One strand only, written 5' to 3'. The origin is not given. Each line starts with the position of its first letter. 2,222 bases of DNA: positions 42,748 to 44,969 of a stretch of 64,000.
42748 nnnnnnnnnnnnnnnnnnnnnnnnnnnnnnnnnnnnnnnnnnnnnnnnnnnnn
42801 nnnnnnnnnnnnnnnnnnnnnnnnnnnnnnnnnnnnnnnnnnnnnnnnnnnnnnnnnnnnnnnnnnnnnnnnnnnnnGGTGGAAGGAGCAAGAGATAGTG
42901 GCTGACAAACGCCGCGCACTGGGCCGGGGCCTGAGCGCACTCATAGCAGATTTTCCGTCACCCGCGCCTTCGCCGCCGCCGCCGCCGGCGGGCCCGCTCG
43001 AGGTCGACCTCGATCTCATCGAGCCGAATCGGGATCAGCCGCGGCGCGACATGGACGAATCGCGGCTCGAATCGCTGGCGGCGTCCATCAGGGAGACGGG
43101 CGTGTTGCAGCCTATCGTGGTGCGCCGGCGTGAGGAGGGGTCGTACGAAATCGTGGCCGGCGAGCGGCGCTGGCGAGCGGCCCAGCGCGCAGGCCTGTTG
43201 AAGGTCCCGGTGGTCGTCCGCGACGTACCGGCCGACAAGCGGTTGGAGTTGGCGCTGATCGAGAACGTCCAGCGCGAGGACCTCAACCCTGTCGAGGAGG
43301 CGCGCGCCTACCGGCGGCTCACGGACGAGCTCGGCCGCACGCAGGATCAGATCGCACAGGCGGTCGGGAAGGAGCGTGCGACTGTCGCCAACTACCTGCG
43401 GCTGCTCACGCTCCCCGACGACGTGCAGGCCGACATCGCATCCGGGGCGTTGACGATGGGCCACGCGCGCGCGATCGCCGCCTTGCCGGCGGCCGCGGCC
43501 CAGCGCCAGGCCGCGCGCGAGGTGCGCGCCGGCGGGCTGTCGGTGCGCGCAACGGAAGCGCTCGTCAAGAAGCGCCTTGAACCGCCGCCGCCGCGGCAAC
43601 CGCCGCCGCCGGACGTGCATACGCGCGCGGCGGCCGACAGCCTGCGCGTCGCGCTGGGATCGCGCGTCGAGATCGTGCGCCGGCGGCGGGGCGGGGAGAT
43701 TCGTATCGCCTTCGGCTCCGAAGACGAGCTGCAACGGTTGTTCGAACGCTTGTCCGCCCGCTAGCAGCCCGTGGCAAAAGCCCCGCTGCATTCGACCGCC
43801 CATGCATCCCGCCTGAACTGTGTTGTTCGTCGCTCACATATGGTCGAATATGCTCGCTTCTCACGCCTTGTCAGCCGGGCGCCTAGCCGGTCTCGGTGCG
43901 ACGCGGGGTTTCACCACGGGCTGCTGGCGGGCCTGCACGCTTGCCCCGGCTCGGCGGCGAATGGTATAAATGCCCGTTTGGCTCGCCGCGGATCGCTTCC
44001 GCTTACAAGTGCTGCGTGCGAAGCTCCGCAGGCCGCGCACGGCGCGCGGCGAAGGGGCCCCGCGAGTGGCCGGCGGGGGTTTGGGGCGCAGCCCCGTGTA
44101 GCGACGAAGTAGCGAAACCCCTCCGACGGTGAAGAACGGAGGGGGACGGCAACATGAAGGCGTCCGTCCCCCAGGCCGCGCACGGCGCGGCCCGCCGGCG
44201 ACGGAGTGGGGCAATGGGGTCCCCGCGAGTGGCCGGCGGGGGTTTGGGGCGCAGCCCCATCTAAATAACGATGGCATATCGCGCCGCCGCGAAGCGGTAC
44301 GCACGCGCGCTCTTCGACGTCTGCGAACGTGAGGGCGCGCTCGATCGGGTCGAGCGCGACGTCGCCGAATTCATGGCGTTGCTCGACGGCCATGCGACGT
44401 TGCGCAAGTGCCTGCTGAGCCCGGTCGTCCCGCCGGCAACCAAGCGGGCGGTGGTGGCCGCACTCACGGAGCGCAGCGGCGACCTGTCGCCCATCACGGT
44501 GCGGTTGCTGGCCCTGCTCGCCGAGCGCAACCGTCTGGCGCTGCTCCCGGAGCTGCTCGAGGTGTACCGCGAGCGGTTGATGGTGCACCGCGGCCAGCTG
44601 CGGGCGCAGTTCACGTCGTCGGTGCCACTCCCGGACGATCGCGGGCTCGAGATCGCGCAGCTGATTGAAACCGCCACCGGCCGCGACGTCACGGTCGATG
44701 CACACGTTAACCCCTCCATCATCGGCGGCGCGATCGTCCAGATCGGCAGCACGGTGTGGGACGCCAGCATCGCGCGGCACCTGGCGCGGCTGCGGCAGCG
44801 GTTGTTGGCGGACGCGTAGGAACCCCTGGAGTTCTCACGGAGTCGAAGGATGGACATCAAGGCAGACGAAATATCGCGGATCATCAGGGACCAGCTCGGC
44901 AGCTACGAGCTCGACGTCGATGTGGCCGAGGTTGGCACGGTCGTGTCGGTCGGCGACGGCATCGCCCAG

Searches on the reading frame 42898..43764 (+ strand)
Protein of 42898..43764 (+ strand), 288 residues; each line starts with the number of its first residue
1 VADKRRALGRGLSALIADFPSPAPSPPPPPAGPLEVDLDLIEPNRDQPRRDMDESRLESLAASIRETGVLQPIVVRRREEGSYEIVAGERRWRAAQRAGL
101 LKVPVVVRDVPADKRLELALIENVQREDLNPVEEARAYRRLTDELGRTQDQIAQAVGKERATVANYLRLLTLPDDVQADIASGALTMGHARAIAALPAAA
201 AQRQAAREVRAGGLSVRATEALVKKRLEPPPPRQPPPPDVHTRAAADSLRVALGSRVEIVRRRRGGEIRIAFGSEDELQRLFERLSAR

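Call 10: search_protein_families(library=pfam, proteins=[window:42898-43764:+], max_evalue=0.01)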
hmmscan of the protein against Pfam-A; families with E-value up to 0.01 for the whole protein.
window:42898-43764:+ (288 aa): 3 families
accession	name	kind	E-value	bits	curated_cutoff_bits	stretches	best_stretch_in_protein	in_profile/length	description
PF17762.8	HTH_ParB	-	2.2e-35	121.3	22.6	1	127-226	1-100/102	ParB HTH domain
PF02195.25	ParB_N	-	4.4e-35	120.1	26.3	1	35-125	5-95/95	ParB N-terminal domain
PF23552.2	ParB_C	-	6.2e-07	29.2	23.8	1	239-285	2-49/50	ParB dimerisation domain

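Call 79: find_encoding_contigs(protein=window:42898-43764:+, flank=3000, max_places=10)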
Protein window:42898-43764:+ (288 aa): no gene with exactly this product is on record in the collection.

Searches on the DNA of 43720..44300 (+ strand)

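Call 34: search_rna_families(source=window, start=43720, end=44300, threshold=evalue, max_evalue=10)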
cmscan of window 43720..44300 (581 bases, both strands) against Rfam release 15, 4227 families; matches with E-value up to 10: 2.
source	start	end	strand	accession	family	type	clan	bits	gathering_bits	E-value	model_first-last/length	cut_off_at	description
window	44201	44274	+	RF02151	MIMT1_1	Gene; lncRNA;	-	15.7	45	1.8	1-88/88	no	MER1 repeat containing imprinted transcript 1 conserved region 1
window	44015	44050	-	RF03006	M23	Gene; sRNA;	-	14.4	41.2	8.2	7-47/53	no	M23 RNA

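Call 82: build_rna_model(alignment_id=A3)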
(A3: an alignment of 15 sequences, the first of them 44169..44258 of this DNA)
Model R1 built from alignment A3 (15 sequences, 97 columns); structure: RNAalifold consensus.
model positions 90; base pairs 26; branch points 2; effective number of sequences 1.06; information 0.633 bits per position. Calibrated on 0.2 Mb of random sequence (short: E-values are rough).
structure used (alignment columns):
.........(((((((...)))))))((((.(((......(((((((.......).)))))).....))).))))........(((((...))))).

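Call 83: search_with_rna_model(model_id=R1, sources=[window, L189, L190, L191, L192, L177, L178, L179, L001, L002, L003, L004, L005, L006, L007, L008, L009, L010, L011, L012, L013, L014, L016, L017, L019, L020, L022, L023, L024, L025, L026, L027, L029, L030, L032, L033, L034, L035, L036, L037, L038, L039, L042, L043, L044, L046, L047, L048, L049, L050, L051, L052, L053, L055, L056, L058, L059, L060, L062, L063, L064, L066, L070, L071, L072, L073, L074, L075, L076, L077, L078, L079, L083, L085, L087, L088, L091, L092, L093, L095, L099, L100, L101, L102, L103, L104, L106, L107, L109, L110, L111, L113, L114, L115, L116, L117], max_evalue=1)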
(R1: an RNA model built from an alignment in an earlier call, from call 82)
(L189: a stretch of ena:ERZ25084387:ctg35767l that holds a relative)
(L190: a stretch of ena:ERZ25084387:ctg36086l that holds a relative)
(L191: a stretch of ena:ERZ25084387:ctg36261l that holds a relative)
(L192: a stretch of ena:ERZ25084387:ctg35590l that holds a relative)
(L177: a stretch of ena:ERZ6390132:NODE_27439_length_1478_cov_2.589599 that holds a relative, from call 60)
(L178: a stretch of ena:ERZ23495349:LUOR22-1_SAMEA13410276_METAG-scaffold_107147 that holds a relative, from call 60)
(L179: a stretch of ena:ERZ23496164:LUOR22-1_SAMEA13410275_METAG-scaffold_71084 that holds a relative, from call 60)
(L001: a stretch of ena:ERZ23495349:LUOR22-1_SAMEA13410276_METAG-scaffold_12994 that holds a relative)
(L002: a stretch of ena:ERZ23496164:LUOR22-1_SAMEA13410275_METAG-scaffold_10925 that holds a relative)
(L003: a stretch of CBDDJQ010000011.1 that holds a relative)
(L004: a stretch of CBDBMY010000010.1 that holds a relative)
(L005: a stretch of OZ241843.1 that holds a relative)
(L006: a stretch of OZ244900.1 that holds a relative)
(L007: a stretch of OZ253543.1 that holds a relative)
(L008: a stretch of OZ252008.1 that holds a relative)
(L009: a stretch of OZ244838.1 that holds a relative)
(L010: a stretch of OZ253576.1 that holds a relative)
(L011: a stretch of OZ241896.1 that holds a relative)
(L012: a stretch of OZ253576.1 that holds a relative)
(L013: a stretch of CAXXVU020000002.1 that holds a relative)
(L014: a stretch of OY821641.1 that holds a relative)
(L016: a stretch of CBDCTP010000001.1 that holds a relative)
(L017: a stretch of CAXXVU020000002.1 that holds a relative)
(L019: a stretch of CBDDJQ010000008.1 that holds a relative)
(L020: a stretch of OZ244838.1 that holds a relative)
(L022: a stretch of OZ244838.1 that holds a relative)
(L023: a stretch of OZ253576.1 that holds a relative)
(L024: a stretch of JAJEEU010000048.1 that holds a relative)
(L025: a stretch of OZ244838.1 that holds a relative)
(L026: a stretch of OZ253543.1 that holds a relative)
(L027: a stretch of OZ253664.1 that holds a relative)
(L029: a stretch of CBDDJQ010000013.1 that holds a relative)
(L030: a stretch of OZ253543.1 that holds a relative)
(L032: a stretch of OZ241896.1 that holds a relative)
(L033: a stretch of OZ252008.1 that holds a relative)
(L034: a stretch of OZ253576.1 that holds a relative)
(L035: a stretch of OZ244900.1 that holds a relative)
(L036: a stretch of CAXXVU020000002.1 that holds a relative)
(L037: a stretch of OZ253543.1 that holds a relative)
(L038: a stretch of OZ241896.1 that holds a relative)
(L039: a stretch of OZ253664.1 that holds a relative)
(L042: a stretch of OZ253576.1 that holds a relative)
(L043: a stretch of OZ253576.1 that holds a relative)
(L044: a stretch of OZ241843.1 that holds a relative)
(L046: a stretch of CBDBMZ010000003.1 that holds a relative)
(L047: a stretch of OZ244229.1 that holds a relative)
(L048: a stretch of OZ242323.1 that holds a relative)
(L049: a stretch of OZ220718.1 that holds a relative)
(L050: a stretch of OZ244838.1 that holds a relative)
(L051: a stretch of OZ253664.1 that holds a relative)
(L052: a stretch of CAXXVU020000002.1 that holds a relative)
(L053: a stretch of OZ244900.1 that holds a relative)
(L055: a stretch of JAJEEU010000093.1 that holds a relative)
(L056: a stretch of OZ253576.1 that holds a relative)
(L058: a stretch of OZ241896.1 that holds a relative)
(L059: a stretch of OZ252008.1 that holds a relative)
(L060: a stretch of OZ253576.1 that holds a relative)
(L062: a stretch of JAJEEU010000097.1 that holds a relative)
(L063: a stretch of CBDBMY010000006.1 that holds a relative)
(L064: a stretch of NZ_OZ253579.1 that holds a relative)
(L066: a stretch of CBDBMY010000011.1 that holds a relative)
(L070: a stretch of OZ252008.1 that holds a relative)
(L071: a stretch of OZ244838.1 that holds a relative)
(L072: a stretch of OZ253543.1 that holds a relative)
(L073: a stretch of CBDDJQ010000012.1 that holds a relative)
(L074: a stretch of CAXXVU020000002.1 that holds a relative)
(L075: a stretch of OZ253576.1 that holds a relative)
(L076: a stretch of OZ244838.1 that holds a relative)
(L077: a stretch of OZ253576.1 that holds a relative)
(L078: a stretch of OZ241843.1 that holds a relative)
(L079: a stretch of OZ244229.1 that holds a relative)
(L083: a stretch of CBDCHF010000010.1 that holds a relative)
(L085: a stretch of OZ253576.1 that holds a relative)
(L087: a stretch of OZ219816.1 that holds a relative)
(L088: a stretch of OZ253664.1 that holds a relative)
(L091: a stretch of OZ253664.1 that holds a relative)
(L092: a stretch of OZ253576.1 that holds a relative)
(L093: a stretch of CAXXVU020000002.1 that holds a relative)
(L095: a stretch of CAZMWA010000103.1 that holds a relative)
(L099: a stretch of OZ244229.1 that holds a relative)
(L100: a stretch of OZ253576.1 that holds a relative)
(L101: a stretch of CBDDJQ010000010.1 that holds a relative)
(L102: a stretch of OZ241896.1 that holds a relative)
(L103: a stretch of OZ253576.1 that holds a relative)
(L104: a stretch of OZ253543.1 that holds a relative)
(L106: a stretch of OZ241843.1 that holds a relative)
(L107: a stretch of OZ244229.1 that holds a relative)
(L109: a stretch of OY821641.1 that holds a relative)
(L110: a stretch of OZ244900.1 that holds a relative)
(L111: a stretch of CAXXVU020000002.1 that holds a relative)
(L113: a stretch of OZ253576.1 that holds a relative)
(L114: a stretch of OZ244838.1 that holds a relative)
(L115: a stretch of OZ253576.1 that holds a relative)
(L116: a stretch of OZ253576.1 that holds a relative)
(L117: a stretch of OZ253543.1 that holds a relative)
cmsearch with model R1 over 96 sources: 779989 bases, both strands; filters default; matches with E-value up to 1: 17.
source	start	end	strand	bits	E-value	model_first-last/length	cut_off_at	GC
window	44169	44258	+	94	8.9e-12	1-90/90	no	0.83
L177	394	483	+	94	8.9e-12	1-90/90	no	0.83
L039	4254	4343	-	93.9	9.4e-12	1-90/90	no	0.81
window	32881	32970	-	92.9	1.3e-11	1-90/90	no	0.8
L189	1166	1255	+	91.8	2e-11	1-90/90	no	0.81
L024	2118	2207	+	87.9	7.7e-11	1-90/90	no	0.84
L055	3499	3587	-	79.1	1.8e-09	1-90/90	no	0.87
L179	1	71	+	72.8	1.7e-08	20-90/90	5'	0.82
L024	1236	1327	-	67.8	9.8e-08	1-90/90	no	0.87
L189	1354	1438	+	53.2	1.7e-05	1-90/90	no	0.71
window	44004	44095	+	48.2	0.0001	1-90/90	no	0.78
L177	279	322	+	42.6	0.00075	1-90/90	no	0.86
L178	1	38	+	38.7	0.0029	53-90/90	5'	0.84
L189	2396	2480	+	30.9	0.048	1-90/90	no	0.67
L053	3542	3626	+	29.6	0.075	1-90/90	no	0.82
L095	5473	5557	-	28.8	0.098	1-90/90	no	0.75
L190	2396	2480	+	23.6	0.62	1-90/90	no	0.67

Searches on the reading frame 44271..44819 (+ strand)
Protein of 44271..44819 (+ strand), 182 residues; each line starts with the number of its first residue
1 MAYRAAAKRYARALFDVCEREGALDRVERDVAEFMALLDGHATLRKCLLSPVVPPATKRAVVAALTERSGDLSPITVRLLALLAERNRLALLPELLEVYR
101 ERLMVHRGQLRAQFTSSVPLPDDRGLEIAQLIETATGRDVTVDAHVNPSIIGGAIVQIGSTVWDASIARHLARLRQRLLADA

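Call 10: search_protein_families(library=pfam, proteins=[window:44271-44819:+], max_evalue=0.01)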
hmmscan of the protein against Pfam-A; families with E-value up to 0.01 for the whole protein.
window:44271-44819:+ (182 aa): 1 family
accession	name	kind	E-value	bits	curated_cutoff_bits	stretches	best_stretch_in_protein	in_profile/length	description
PF00213.23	OSCP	-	1.2e-42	146.3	22.3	1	7-178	2-172/172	ATP synthase delta (OSCP) subunit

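Call 60: find_encoding_contigs(protein=window:44271-44819:+, flank=10000, max_places=10)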
Protein window:44271-44819:+ (182 aa): 3 contigs read that carry it; 3 places shown.
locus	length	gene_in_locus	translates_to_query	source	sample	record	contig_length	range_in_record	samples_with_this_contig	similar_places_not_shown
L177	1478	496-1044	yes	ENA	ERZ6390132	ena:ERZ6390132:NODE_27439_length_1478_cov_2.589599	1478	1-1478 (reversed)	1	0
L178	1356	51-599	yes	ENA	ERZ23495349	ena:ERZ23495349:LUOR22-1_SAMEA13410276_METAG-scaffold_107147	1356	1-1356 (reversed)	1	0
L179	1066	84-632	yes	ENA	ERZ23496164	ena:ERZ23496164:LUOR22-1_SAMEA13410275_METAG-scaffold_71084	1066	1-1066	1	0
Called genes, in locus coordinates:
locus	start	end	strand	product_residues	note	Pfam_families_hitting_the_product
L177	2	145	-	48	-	?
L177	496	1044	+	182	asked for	PF00213:OSCP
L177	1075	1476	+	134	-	?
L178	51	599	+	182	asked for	PF00213:OSCP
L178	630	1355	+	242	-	?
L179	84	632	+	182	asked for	PF00213:OSCP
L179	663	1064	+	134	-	?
